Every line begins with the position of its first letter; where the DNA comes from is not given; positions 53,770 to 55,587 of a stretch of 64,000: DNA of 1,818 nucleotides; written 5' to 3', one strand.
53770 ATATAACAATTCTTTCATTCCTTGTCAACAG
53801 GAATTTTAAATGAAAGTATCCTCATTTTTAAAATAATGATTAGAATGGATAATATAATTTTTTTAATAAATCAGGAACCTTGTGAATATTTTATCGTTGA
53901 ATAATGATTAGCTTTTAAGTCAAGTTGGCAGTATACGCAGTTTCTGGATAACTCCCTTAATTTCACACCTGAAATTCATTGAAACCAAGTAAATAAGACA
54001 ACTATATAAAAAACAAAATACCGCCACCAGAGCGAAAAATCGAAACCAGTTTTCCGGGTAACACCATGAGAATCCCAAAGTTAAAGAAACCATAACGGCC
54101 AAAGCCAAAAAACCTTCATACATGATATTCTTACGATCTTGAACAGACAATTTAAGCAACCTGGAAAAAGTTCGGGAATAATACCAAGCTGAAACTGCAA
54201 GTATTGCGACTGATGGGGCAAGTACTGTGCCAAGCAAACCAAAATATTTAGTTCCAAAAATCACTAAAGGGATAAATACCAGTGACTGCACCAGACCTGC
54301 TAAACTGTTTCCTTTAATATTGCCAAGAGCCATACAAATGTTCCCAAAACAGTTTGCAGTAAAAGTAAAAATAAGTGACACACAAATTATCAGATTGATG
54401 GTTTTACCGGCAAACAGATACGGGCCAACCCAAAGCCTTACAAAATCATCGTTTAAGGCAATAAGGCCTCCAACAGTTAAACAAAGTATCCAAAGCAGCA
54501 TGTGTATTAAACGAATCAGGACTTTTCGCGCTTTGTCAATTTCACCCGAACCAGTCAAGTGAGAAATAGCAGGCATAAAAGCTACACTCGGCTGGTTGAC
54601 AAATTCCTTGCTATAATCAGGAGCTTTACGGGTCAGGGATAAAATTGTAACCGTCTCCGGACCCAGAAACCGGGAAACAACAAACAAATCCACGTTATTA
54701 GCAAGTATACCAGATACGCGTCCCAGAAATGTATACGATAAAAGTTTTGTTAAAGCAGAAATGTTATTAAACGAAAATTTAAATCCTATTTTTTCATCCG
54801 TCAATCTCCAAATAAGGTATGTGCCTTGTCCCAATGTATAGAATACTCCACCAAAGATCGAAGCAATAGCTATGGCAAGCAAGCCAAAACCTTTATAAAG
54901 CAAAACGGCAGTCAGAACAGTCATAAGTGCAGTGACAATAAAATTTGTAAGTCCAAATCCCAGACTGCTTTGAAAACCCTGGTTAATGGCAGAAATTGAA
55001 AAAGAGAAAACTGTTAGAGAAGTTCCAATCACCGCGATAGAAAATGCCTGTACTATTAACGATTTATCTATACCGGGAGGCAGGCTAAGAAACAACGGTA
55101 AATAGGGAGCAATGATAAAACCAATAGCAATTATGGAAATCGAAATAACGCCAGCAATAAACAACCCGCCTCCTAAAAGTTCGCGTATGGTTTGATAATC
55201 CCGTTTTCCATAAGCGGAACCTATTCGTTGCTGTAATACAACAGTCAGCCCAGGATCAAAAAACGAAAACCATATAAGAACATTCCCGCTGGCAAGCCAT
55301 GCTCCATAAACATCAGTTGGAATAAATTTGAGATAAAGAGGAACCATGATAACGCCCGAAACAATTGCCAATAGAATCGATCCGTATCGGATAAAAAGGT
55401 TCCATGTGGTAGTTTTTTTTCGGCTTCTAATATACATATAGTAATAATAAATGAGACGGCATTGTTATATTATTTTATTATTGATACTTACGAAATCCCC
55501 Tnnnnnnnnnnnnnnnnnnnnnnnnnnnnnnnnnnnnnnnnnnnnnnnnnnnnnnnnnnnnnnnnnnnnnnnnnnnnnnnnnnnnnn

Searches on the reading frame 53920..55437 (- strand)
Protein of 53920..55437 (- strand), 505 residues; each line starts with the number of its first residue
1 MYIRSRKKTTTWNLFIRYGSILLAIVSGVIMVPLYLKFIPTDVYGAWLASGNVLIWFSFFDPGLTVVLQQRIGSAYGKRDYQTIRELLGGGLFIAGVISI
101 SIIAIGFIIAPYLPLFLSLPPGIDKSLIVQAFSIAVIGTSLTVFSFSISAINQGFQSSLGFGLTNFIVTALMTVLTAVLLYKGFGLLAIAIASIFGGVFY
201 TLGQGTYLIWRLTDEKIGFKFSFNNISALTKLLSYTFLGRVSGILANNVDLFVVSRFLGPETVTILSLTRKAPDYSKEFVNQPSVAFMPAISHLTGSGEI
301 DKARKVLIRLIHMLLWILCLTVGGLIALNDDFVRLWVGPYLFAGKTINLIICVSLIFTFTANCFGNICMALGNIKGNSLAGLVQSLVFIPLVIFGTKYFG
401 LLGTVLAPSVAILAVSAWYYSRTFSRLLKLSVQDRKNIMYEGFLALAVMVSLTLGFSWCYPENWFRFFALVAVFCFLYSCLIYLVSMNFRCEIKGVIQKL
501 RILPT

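Call 10: search_protein_families(library=pfam, proteins=[window:53920-55437:-], max_evalue=0.001)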
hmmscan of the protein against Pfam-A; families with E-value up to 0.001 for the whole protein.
window:53920-55437:- (505 aa): 3 families
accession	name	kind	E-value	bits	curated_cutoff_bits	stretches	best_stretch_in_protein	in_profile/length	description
PF13440.11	Polysacc_synt_3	-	4.8e-10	39.6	23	1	97-338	56-285/293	Polysaccharide biosynthesis protein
PF03023.19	MurJ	-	1.1e-05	24.7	27.4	1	94-472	62-448/451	Lipid II flippase MurJ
PF01554.23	MatE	-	1.2e-05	25.5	24.9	1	52-169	36-152/161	MatE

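Call 53: search_protein_families(library=pfam, alignment_id=A5, max_evalue=0.0001)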
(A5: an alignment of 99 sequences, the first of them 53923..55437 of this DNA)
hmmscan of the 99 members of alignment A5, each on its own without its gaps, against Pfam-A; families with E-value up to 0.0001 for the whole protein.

A. member 1, window:53923-55437:- (505 aa): 3 families
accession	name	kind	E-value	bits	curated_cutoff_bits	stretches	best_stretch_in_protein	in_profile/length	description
PF13440.11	Polysacc_synt_3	-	4.8e-10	39.6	23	1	97-338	56-285/293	Polysaccharide biosynthesis protein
PF03023.19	MurJ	-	1.1e-05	24.7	27.4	1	94-472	62-448/451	Lipid II flippase MurJ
PF01554.23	MatE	-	1.2e-05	25.5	24.9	0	52-169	36-152/161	MatE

B. families by the number of members that match (of 99 scanned): 81 families (the first 25 are shown)
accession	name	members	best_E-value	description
PF02357.24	NusG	17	1.2e-25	Transcription termination factor nusG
PF16363.11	GDP_Man_Dehyd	14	6.1e-157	GDP-mannose 4,6 dehydratase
PF01370.27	Epimerase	14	3.6e-78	NAD dependent epimerase/dehydratase family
PF04321.23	RmlD_sub_bind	13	2.1e-18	RmlD substrate binding domain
PF02719.21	Polysacc_synt_2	10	1.2e-102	Polysaccharide biosynthesis protein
PF01073.25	3Beta_HSD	10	2.6e-26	3-beta hydroxysteroid dehydrogenase/isomerase family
PF07993.18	NAD_binding_4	9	1.6e-15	Male sterility protein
PF03721.20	UDPG_MGDP_dh_N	8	1.2e-65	UDP-glucose/GDP-mannose dehydrogenase family, NAD binding domain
PF00984.24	UDPG_MGDP_dh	8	8.3e-40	UDP-glucose/GDP-mannose dehydrogenase family, central domain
PF13460.12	NAD_binding_10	8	1.9e-11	NAD(P)H-binding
PF03720.21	UDPG_MGDP_dh_C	7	1.6e-35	UDP-glucose/GDP-mannose dehydrogenase family, UDP binding domain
PF05368.20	NmrA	7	7.4e-09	NmrA-like family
PF18765.7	Polbeta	5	2.9e-21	Polymerase beta, Nucleotidyltransferase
PF01909.29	NTP_transf_2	5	5.2e-18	Nucleotidyltransferase domain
PF02878.22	PGM_PMM_I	4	8.2e-37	Phosphoglucomutase/phosphomannomutase, alpha/beta/alpha domain I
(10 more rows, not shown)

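Call 60: search_protein_families(library=ncbifam, proteins=[window:53920-55437:-], max_evalue=0.00001)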
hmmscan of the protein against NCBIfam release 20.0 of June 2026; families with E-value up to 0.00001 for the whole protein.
window:53920-55437:- (505 aa): 0 families
